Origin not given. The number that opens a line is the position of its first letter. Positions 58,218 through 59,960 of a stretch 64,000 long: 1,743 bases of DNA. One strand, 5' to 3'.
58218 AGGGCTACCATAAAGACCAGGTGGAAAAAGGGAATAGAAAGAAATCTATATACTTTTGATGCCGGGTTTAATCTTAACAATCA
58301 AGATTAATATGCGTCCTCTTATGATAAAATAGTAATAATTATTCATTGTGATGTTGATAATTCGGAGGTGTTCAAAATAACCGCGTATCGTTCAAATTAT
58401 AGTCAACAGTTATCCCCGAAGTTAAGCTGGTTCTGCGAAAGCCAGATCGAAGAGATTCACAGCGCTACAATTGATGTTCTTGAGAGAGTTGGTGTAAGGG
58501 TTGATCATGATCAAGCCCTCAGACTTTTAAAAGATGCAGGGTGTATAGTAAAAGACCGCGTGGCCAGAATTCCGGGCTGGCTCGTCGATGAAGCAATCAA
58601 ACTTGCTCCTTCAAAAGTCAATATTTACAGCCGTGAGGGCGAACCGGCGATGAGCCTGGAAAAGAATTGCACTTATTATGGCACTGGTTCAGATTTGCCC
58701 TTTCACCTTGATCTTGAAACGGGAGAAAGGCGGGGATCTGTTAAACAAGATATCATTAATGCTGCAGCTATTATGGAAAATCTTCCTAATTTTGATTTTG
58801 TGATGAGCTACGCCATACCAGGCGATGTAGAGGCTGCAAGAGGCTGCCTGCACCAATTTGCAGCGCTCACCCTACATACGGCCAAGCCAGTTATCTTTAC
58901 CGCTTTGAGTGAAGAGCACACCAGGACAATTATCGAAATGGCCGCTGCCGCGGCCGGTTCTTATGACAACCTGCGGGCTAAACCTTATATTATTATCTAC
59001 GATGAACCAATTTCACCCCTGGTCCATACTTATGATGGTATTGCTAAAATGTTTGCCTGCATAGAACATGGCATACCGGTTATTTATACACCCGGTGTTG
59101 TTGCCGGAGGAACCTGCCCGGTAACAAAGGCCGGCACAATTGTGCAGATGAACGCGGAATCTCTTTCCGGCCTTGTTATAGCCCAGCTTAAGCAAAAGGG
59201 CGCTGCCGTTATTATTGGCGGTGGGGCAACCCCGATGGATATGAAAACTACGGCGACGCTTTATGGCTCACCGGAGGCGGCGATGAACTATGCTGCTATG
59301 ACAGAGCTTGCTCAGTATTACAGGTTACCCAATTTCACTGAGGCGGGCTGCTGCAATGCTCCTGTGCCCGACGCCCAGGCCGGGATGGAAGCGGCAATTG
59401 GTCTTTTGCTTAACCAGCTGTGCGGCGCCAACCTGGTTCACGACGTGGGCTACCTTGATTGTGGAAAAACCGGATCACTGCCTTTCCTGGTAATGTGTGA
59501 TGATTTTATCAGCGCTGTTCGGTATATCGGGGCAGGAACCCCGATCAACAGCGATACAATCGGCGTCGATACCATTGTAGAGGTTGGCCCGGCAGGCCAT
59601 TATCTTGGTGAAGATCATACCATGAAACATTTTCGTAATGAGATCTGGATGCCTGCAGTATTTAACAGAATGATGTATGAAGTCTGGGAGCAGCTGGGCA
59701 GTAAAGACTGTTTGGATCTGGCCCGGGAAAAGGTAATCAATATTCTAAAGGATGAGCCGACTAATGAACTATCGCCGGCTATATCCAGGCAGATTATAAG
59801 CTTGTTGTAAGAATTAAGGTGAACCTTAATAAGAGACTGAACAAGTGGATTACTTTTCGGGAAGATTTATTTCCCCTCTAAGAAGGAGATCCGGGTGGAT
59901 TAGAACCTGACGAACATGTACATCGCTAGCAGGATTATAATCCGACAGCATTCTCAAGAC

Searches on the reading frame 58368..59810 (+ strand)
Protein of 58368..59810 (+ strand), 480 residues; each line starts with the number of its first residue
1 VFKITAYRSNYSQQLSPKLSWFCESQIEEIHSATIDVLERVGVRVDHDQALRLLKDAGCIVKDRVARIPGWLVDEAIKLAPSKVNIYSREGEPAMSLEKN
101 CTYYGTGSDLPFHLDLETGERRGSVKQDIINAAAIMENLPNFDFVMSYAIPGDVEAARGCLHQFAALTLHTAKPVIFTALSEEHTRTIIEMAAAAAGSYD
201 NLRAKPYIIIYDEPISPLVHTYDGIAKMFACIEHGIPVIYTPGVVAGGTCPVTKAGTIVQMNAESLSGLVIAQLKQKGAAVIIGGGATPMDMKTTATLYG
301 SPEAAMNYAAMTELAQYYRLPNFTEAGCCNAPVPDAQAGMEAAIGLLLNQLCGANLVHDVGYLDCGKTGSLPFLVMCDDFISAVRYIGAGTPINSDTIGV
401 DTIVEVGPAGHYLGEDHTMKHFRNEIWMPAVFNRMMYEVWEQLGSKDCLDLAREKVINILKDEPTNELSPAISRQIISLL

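Call 4: search_protein_families(library=pfam, proteins=[window:58368-59810:+])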
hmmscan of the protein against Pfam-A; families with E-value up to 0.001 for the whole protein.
window:58368-59810:+ (480 aa): 1 family
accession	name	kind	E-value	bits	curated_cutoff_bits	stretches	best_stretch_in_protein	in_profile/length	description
PF06253.16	MTTB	-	6.9e-90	301.9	25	1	15-475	27-487/500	Trimethylamine methyltransferase (MTTB)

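Call 15: find_encoding_contigs(protein=window:58368-59810:+, flank=10000, max_places=8)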
Protein window:58368-59810:+ (480 aa): no gene with exactly this product is on record in the collection.

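Call 19: find_homologous_proteins(query=window:58368-59810:+, max_evalue=1e-20)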
Query window:58368-59810:+ (480 aa): 1285 proteins with E <= 1e-20 among 8000 candidates; the best 120 are listed.
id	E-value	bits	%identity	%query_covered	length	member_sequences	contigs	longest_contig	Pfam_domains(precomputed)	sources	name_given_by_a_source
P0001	0.0e+0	1100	100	100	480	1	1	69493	PF06253.17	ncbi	-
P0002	1.8e-292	988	89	100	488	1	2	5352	PF06253.17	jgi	-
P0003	4.5e-281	951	86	99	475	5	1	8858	PF06253.17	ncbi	ncbi:MAG: trimethylamine methyltransferase family protein [Dethiobacteria bacterium]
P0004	2.4e-273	925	83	100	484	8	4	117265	PF06253.17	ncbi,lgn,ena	-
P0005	2.0e-271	919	83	100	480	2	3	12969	PF06253.17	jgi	jgi:trimethylamine---corrinoid protein Co-methyltransferase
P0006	2.5e-271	919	83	100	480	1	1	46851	PF06253.17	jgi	jgi:trimethylamine---corrinoid protein Co-methyltransferase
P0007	3.3e-271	918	83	100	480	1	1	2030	PF06253.17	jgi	jgi:trimethylamine---corrinoid protein Co-methyltransferase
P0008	1.3e-269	913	82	100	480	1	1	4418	PF06253.17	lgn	-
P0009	1.8e-266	903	80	100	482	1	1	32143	PF06253.17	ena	-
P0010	3.9e-266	902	80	100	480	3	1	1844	PF06253.17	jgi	jgi:trimethylamine---corrinoid protein Co-methyltransferase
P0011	6.0e-266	901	80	100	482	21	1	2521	PF06253.17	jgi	-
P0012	2.7e-265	899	79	100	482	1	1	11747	PF06253.17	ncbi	-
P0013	1.3e-261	887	78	100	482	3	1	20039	PF06253.17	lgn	-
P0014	8.2e-259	877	79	99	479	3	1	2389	PF06253.17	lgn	-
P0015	1.2e-257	873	80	97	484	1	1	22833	PF06253.17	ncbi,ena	-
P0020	9.0e-256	867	76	100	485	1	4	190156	PF06253.17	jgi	jgi:trimethylamine---corrinoid protein Co-methyltransferase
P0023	5.6e-255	865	80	97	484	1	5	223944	PF06253.17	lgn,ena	-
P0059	9.4e-229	778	69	100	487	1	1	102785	PF06253.17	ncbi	-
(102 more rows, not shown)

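Call 20: find_encoding_contigs(protein=P0001, flank=10000, max_places=3)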
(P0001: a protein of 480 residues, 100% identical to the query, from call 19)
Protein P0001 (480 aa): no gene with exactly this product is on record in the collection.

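Call 21: find_encoding_contigs(protein=P0004, flank=10000, max_places=3)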
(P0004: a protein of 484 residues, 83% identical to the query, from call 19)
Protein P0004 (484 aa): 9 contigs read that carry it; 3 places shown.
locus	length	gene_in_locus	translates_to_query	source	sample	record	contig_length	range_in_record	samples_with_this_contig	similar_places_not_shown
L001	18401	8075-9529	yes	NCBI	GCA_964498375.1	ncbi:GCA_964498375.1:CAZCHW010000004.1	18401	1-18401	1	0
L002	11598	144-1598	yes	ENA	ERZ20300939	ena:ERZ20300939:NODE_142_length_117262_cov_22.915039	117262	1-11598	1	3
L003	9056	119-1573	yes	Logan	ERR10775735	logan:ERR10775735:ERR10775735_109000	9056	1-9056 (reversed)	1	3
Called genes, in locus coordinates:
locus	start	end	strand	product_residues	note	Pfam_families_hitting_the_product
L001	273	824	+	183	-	PF02441:Flavoprotein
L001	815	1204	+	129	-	PF21758:LpdD_chaperone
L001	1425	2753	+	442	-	PF20695:UbiD_N, PF01977:UbiD, PF20696:UbiD_C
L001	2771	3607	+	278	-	PF01678:DAP_epimerase (faint), PF26317:CntK_N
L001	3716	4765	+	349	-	PF13607:Succ_CoA_lig (weak)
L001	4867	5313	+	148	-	PF09021:HutP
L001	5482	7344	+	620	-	PF01855:POR_N, PF02775:TPP_enzyme_C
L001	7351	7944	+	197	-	PF01558:POR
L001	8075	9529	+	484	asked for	PF06253:MTTB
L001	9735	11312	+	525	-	PF00496:SBP_bac_5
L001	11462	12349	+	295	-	PF12911:OppC_N, PF00528:BPD_transp_1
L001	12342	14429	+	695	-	PF00931:NB-ARC (faint), PF13191:AAA_16 (faint), PF13555:AAA_29 (faint), PF00005:ABC_tran, PF08352:oligo_HPY, PF00005:ABC_tran, PF02463:SMC_N (weak), PF08352:oligo_HPY, +3 more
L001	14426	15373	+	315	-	PF19300:BPD_transp_1_N, PF00528:BPD_transp_1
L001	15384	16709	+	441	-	PF03972:MmgE_PrpD_N, PF19305:MmgE_PrpD_C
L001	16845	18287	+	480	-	PF06253:MTTB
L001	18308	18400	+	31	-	?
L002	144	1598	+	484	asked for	PF06253:MTTB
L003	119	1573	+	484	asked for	PF06253:MTTB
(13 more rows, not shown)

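Call 22: find_encoding_contigs(protein=P0023, flank=10000, max_places=2)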
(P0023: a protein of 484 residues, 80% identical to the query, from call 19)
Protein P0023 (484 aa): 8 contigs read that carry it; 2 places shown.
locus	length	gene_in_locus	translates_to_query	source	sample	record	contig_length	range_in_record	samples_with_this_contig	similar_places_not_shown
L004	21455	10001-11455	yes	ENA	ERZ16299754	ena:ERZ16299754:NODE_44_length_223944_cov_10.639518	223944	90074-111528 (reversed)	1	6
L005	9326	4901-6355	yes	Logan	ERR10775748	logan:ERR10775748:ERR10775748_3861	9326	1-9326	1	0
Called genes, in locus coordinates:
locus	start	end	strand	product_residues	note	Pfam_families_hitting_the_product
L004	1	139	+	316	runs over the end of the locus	PF02653:BPD_transp_2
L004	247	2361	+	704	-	PF01315:Ald_Xan_dh_C, PF02738:MoCoBD_1, PF20256:MoCoBD_2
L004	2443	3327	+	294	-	PF00941:FAD_binding_5, PF03450:CO_deh_flav_C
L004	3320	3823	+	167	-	PF00111:Fer2, PF01799:Fer2_2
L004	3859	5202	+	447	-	PF01979:Amidohydro_1, PF07969:Amidohydro_3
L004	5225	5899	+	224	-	PF10050:DUF2284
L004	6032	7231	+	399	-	PF07969:Amidohydro_3, PF01979:Amidohydro_1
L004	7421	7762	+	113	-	PF05598:DUF772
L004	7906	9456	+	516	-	PF00221:Lyase_aromatic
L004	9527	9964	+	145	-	PF09021:HutP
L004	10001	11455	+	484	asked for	PF06253:MTTB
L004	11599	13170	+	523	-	PF00496:SBP_bac_5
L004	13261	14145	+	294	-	PF12911:OppC_N, PF00528:BPD_transp_1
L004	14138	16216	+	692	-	PF00931:NB-ARC (faint), PF00005:ABC_tran, PF02463:SMC_N (weak), PF13304:AAA_21 (weak), PF08352:oligo_HPY, PF00005:ABC_tran, PF02463:SMC_N (weak), PF08352:oligo_HPY, +7 more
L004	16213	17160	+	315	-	PF19300:BPD_transp_1_N, PF00528:BPD_transp_1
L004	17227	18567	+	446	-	PF03972:MmgE_PrpD_N, PF19305:MmgE_PrpD_C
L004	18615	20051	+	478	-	PF06253:MTTB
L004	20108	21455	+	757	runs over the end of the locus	PF01315:Ald_Xan_dh_C, PF02738:MoCoBD_1, PF20256:MoCoBD_2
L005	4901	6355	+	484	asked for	PF06253:MTTB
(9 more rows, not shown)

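Call 23: find_encoding_contigs(protein=P0020, flank=10000, max_places=2)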
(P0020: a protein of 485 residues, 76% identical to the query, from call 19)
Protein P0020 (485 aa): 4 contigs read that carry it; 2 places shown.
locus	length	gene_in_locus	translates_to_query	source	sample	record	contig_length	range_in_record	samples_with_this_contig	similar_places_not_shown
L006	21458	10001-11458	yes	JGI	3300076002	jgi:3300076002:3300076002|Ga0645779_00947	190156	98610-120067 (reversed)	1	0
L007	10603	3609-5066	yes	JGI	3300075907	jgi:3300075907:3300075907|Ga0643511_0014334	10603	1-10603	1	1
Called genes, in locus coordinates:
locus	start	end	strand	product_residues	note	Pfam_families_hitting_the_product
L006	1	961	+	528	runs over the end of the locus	PF09043:Lys-AminoMut_A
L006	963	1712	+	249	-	PF16554:OAM_dimer, PF02310:B12-binding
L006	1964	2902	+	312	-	PF00892:EamA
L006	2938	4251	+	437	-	PF07690:MFS_1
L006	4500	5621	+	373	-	PF03130:HEAT_PBS (faint), PF00037:Fer4 (faint), PF13484:Fer4_16, PF13646:HEAT_2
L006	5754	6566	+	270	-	PF05853:BKACE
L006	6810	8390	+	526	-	PF00221:Lyase_aromatic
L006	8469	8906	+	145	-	PF09021:HutP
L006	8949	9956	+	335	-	PF01208:URO-D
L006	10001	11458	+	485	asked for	PF06253:MTTB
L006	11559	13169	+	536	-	PF00496:SBP_bac_5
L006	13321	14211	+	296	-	PF12911:OppC_N, PF00528:BPD_transp_1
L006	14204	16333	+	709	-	PF00005:ABC_tran, PF00931:NB-ARC (faint), PF01078:Mg_chelatase (faint), PF02367:TsaE (faint), PF02463:SMC_N (faint), PF08352:oligo_HPY, PF00005:ABC_tran, PF08352:oligo_HPY, +8 more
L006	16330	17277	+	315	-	PF19300:BPD_transp_1_N, PF00528:BPD_transp_1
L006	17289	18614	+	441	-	PF03972:MmgE_PrpD_N, PF19305:MmgE_PrpD_C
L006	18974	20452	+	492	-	PF06253:MTTB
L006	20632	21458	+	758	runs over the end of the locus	PF01315:Ald_Xan_dh_C, PF02738:MoCoBD_1, PF20256:MoCoBD_2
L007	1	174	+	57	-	?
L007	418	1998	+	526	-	PF00221:Lyase_aromatic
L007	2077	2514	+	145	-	PF09021:HutP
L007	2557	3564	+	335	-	PF01208:URO-D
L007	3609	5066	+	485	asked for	PF06253:MTTB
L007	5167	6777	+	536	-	PF00496:SBP_bac_5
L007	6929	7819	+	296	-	PF12911:OppC_N, PF00528:BPD_transp_1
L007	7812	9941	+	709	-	PF00005:ABC_tran, PF00931:NB-ARC (faint), PF01078:Mg_chelatase (faint), PF02367:TsaE (faint), PF02463:SMC_N (faint), PF08352:oligo_HPY, PF00005:ABC_tran, PF08352:oligo_HPY, +8 more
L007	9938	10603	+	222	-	?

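Call 24: find_encoding_contigs(protein=P0059, flank=10000, max_places=2)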
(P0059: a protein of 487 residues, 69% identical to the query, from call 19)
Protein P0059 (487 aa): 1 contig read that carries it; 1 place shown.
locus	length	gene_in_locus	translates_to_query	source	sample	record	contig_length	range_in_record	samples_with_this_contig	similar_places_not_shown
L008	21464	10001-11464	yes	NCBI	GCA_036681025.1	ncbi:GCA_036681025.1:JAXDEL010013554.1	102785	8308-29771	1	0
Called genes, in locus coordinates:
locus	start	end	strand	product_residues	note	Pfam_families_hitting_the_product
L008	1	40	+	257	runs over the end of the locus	PF02654:CobS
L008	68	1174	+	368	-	PF00155:Aminotran_1_2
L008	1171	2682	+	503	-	PF01656:CbiA, PF13500:AAA_26, PF07685:GATase_3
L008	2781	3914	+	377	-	PF02277:DBI_PRT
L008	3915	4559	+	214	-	PF00300:His_Phos_1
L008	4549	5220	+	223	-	PF01902:Diphthami_syn_2_N, PF28410:Diphthami_syn_2_C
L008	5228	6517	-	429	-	PF07905:PucR, PF17853:GGDEF_2, PF13556:HTH_30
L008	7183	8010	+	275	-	PF00497:SBP_bac_3, PF10613:Lig_chan-Glu_bd (faint)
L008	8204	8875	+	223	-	PF00528:BPD_transp_1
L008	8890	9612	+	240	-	PF02463:SMC_N, PF00005:ABC_tran, PF09818:ABC_ATPase (faint), PF13304:AAA_21 (weak)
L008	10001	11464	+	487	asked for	PF06253:MTTB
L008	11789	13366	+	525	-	PF00496:SBP_bac_5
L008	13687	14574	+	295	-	PF12911:OppC_N, PF00528:BPD_transp_1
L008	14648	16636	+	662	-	PF00004:AAA (faint), PF00005:ABC_tran, PF00931:NB-ARC (faint), PF02463:SMC_N (weak), PF13304:AAA_21 (weak), PF08352:oligo_HPY, PF00005:ABC_tran, PF08352:oligo_HPY, +4 more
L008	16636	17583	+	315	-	PF19300:BPD_transp_1_N, PF00528:BPD_transp_1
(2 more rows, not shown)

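Call 27: search_solved_structures(query=window:58368-59810:+, show_alignments=2)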
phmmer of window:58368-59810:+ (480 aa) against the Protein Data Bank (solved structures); distinct sequences matched with E-value up to 0.001: 5.
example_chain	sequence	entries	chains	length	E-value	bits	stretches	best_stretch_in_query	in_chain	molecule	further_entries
7xcl_A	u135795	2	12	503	1.3e-58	202.4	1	18-469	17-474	Trimethylamine methyltransferase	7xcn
7xcm_A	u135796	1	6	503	1.9e-58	201.8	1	18-469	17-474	Trimethylamine methyltransferase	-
2qne_A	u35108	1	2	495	5.8e-53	183.7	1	9-442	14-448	Putative methyltransferase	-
9yce_A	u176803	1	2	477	1.6e-51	179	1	16-442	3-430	Glycine betaine methyltransferase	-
4yyc_A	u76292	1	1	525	1.3e-43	152.9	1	35-472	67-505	Putative trimethylamine methyltransferase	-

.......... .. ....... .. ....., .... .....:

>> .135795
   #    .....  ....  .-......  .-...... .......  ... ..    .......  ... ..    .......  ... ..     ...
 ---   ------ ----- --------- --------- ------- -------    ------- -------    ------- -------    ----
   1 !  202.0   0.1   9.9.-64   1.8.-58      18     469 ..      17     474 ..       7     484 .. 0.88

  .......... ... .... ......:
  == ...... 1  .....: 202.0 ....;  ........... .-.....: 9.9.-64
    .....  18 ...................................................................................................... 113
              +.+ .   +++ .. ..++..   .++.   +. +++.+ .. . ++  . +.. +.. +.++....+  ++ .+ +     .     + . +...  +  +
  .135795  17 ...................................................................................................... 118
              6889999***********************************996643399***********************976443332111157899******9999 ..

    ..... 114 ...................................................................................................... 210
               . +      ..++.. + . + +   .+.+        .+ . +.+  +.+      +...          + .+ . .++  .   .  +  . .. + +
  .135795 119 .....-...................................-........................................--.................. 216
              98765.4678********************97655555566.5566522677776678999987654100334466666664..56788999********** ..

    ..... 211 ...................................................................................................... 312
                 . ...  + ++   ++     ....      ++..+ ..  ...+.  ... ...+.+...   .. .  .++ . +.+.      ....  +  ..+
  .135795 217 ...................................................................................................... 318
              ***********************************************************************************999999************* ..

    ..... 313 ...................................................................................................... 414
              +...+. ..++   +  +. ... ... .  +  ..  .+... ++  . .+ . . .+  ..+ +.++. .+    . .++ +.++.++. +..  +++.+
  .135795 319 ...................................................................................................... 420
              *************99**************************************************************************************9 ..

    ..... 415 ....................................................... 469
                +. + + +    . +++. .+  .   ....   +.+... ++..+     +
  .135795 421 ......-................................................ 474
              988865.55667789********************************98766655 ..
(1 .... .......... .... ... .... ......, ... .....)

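Call 60: search_protein_families(library=ncbifam, proteins=[L004:7906-9456:+, L006:6810-8390:+, window:58368-59810:+, L001:2771-3607:+], max_evalue=1e-10)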
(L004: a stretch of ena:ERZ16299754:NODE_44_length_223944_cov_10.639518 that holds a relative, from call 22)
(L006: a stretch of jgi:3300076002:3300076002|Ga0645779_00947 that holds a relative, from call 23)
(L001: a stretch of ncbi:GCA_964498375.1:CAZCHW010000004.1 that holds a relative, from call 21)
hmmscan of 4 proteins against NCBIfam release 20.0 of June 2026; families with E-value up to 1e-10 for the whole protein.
L004:7906-9456:+ (516 aa): 8 families
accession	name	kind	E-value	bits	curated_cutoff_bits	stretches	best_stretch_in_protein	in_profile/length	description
NF006871.0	PRK09367.1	subfamily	7.7e-212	704.4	524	1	14-511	4-503/505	histidine ammonia-lyase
TIGR01225.1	hutH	equivalog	6.9e-209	694.5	539.15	1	15-512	2-501/506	histidine ammonia-lyase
TIGR04475.1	Phe_D_beta_mut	equivalog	2.1e-140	468.7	800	1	17-495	5-504/510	phenylalanine aminomutase (D-beta-phenylalanine forming)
TIGR03832.1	Tyr_2_3_mutase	equivalog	1.6e-128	429.4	501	1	16-489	1-496/507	tyrosine 2,3-aminomutase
NF053541.1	FlxA_rubin_TAL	equivalog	4.5e-117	391.5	700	1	23-501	3-497/498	flexirubin biosynthesis tyrosine ammonia-lyase FlxA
NF041222.1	BagA_FevW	exception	1e-96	324.6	1000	1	15-510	2-524/529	bagremycin/ferroverdin biosynthesis tyrosine ammonia-lyase BagA/FevW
TIGR01226.1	phe_am_lyase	equivalog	2.7e-83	280.5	519.15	1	10-461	29-502/680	phenylalanine ammonia-lyase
TIGR04473.1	taxol_Phe_23mut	exception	6.1e-54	183.4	1250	1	30-462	45-499/687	phenylalanine aminomutase (L-beta-phenylalanine forming)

L006:6810-8390:+ (526 aa): 8 families
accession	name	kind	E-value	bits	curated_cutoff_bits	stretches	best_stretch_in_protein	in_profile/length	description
NF006871.0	PRK09367.1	subfamily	5.8e-213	708.1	524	1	23-520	4-503/505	histidine ammonia-lyase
TIGR01225.1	hutH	equivalog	1.5e-210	700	539.15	1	24-522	2-502/506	histidine ammonia-lyase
TIGR04475.1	Phe_D_beta_mut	equivalog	1.9e-140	468.9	800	1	31-508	11-508/510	phenylalanine aminomutase (D-beta-phenylalanine forming)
TIGR03832.1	Tyr_2_3_mutase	equivalog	1.8e-131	439.2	501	2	293-511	290-505/507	tyrosine 2,3-aminomutase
NF053541.1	FlxA_rubin_TAL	equivalog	4.8e-115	384.9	700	1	33-509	4-496/498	flexirubin biosynthesis tyrosine ammonia-lyase FlxA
NF041222.1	BagA_FevW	exception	2.3e-96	323.5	1000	1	25-521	3-526/529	bagremycin/ferroverdin biosynthesis tyrosine ammonia-lyase BagA/FevW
TIGR01226.1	phe_am_lyase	equivalog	2.2e-83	280.8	519.15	1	20-470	30-502/680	phenylalanine ammonia-lyase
TIGR04473.1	taxol_Phe_23mut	exception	9e-51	172.9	1250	1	54-470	61-498/687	phenylalanine aminomutase (L-beta-phenylalanine forming)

window:58368-59810:+ (480 aa): 1 family
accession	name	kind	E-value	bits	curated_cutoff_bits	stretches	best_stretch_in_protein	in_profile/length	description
TIGR02369.2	trimeth_pyl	equivalog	5.9e-122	407.5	525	1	18-476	2-461/469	[trimethylamine--corrinoid protein] Co-methyltransferase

L001:2771-3607:+ (278 aa): 2 families
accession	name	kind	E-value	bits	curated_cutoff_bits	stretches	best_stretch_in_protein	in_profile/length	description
NF052224.1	HistRaceHisRFuso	equivalog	1.3e-45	156.1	400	1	1-275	1-253/254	histidine racemase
NF033599.1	His_racem_CntK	equivalog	4.2e-44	151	300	1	3-274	4-268/271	histidine racemase CntK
